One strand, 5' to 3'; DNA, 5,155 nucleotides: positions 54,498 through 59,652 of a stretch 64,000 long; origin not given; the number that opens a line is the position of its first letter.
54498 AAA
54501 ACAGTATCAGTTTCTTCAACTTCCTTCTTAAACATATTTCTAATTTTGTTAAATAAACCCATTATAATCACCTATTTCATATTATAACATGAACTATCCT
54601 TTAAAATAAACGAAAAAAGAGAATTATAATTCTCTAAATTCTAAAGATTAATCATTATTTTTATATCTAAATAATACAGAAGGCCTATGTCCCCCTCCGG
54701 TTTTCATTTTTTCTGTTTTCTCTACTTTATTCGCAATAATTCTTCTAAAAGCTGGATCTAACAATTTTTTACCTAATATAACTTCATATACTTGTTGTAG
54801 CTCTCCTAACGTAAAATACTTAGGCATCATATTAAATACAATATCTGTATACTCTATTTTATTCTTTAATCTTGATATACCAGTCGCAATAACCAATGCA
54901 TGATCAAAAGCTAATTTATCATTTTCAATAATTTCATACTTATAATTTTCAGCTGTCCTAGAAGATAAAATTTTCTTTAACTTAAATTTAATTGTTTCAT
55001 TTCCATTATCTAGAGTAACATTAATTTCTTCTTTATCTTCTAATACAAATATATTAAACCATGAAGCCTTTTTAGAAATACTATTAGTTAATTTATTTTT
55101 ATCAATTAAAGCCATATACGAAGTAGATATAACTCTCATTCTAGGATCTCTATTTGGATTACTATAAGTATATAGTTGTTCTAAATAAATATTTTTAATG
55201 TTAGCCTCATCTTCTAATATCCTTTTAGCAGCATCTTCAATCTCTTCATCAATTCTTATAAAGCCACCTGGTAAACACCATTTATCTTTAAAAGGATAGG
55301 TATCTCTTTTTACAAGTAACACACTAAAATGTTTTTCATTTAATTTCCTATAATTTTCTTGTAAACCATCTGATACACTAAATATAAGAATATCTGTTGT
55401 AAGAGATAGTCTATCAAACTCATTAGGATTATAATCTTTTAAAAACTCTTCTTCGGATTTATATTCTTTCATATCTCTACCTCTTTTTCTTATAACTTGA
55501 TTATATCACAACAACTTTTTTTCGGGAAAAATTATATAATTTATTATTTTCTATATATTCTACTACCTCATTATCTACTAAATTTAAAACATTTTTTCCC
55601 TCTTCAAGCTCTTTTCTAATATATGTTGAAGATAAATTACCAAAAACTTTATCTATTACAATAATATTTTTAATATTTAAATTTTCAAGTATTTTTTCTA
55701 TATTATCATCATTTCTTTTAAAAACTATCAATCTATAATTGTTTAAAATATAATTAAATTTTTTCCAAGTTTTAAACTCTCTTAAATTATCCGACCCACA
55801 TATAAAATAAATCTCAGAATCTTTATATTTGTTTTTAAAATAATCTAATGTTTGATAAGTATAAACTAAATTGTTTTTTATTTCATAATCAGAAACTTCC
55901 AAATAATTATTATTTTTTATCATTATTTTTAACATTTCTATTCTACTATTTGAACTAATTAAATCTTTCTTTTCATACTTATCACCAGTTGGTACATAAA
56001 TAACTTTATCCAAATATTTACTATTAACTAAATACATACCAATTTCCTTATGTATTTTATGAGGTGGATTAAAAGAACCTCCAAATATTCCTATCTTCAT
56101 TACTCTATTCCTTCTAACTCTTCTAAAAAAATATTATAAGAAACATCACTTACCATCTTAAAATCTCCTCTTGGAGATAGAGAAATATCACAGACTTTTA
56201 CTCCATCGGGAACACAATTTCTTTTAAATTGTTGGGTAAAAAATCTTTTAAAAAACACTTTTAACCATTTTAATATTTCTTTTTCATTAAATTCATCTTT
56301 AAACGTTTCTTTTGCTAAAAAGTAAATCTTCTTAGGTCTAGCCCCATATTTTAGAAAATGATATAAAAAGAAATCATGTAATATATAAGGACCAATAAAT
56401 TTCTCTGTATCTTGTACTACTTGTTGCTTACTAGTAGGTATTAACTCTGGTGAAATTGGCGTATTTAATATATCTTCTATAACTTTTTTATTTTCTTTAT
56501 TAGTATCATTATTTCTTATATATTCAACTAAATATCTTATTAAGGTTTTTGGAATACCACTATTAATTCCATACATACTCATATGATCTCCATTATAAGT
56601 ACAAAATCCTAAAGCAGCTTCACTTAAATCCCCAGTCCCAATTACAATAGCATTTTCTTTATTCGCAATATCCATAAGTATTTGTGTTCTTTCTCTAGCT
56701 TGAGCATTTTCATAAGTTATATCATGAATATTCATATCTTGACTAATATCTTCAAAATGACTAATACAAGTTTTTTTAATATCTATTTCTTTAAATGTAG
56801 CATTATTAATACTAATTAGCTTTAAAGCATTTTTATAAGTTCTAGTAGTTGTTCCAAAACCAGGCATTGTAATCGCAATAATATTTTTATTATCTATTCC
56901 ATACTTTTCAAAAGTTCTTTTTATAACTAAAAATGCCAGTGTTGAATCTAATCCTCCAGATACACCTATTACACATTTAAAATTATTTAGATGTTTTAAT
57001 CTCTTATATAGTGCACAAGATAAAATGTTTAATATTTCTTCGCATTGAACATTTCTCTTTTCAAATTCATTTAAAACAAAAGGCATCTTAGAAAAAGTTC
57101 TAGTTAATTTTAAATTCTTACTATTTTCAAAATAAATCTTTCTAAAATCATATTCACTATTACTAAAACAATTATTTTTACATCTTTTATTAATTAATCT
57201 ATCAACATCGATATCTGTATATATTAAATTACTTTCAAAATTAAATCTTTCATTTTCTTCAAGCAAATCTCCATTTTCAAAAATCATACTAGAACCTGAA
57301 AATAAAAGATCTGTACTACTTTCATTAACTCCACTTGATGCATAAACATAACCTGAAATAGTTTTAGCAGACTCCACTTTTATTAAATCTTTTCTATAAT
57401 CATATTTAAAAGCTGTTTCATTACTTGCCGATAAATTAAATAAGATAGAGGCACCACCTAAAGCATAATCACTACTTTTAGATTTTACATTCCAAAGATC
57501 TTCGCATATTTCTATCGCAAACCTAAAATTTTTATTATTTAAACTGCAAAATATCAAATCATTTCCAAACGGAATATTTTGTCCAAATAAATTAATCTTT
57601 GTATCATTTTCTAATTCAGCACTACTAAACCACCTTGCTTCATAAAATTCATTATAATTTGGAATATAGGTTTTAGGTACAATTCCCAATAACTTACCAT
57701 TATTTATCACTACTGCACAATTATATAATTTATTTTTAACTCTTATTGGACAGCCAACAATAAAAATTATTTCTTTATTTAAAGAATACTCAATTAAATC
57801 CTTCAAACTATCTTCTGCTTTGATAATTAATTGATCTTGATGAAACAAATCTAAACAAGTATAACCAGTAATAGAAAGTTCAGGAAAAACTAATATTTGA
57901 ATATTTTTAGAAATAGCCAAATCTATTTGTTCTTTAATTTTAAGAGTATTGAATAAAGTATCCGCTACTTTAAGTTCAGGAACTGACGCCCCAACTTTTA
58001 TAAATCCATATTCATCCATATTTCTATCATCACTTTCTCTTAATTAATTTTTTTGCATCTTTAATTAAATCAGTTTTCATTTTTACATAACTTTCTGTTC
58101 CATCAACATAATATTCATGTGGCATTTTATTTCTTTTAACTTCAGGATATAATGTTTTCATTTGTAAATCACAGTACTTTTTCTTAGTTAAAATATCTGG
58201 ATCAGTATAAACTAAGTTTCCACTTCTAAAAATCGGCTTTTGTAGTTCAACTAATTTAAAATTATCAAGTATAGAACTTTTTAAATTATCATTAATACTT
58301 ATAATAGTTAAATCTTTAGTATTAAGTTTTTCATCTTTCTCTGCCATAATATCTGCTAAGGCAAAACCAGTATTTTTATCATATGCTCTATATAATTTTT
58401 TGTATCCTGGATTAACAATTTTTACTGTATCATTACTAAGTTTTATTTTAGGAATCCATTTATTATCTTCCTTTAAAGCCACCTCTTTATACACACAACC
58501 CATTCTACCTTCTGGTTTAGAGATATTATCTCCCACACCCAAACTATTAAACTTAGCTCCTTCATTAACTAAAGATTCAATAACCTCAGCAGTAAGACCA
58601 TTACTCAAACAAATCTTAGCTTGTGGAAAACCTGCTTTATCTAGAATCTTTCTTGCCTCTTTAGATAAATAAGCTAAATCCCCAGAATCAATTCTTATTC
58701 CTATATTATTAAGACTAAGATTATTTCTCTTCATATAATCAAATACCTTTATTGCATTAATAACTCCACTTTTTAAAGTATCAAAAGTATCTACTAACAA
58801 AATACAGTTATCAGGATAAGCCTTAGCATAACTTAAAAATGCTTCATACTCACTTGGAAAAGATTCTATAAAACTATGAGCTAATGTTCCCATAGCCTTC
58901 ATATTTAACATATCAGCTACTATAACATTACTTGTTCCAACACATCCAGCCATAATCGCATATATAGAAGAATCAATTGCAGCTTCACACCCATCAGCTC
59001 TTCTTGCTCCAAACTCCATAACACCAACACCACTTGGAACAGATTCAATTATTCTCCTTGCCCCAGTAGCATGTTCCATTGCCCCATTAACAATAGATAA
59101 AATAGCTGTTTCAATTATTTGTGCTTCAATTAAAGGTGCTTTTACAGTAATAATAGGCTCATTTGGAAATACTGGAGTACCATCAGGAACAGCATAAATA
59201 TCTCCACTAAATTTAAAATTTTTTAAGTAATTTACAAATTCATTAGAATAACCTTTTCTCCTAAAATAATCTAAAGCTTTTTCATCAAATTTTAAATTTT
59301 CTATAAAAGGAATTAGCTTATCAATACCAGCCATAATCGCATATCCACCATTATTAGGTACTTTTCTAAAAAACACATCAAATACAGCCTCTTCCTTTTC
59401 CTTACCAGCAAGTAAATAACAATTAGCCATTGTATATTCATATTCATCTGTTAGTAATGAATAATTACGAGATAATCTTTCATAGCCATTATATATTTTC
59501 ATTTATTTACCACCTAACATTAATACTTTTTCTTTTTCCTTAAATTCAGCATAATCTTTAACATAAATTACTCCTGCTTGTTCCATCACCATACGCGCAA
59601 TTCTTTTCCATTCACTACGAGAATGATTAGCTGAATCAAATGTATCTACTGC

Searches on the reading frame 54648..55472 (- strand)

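Call 90: search_protein_families(library=pfam, proteins=[window:54648-55472:-], max_evalue=0.001)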
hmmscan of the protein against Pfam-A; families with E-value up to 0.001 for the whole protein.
window:54648-55472:- (274 aa): 3 families
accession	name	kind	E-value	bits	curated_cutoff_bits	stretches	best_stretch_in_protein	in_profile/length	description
PF21906.2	NrtR_WHD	-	6.2e-17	61.9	27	1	212-269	1-60/61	NrtR DNA-binding winged helix domain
PF00293.34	NUDIX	-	2.7e-12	47.3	21.1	1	45-126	12-98/134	NUDIX domain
PF19368.5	AraR_C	-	1.5e-07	32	23.8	1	208-271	1-67/82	AraR C-terminal winged HTH domain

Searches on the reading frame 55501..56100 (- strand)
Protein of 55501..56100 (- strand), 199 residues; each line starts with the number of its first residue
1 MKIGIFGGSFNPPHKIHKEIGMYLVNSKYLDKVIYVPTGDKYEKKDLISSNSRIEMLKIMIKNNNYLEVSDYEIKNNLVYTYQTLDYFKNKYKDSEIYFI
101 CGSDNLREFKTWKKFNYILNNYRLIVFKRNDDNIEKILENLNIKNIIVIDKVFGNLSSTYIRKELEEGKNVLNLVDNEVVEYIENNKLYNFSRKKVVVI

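Call 90: search_protein_families(library=pfam, proteins=[window:55501-56100:-], max_evalue=0.001)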
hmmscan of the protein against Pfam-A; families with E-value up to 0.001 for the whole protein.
window:55501-56100:- (199 aa): 1 family
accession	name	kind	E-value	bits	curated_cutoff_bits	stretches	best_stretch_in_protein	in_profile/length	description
PF01467.32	CTP_transf_like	-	4.2e-20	72.7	21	1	5-163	1-132/133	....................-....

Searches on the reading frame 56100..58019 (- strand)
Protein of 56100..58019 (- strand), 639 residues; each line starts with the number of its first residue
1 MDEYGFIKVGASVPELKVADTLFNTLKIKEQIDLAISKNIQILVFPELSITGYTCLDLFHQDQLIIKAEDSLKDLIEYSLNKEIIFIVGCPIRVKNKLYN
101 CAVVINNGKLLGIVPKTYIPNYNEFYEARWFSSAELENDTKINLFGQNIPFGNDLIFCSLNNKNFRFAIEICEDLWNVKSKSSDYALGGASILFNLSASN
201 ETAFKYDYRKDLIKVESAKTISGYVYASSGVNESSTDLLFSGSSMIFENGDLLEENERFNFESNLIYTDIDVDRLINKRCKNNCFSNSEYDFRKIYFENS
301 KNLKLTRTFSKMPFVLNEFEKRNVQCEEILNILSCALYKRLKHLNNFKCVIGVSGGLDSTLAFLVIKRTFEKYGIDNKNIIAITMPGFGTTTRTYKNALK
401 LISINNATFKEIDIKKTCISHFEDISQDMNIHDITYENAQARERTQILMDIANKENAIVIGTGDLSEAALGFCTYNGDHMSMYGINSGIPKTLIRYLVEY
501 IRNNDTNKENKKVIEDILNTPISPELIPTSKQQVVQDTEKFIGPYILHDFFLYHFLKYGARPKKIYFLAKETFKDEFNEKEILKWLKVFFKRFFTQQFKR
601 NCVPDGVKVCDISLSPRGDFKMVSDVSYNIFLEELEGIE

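Call 90: search_protein_families(library=pfam, proteins=[window:56100-58019:-], max_evalue=0.001)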
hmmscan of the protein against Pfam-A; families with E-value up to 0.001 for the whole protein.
window:56100-58019:- (639 aa): 2 families
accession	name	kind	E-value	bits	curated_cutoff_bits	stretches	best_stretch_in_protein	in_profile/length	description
PF02540.23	NAD_synthase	-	1.2e-27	97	21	1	336-530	8-182/242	NAD synthase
PF00795.27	CN_hydrolase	-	1.3e-17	64.5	23.2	1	19-275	12-251/256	Carbon-nitrogen hydrolase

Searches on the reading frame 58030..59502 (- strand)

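Call 90: search_protein_families(library=pfam, proteins=[window:58030-59502:-], max_evalue=0.001)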
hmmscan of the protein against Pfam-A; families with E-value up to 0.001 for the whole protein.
window:58030-59502:- (490 aa): 4 families
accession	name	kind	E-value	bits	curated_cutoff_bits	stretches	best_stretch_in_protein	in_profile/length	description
PF17767.7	NAPRTase_N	-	7.3e-36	123.7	32.6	1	16-139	1-125/125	Nicotinate phosphoribosyltransferase (NAPRTase) N-terminal domain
PF17956.6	NAPRTase_C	-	8.7e-24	84.6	23.3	1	368-476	2-111/111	Nicotinate phosphoribosyltransferase C-terminal domain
PF04095.22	NAPRTase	-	6.7e-07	29.7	20.8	1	161-350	3-203/239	Nicotinate phosphoribosyltransferase (NAPRTase) family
PF02749.22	QRPTase_N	-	8e-06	26.4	27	1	89-138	32-78/82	Quinolinate phosphoribosyl transferase, N-terminal domain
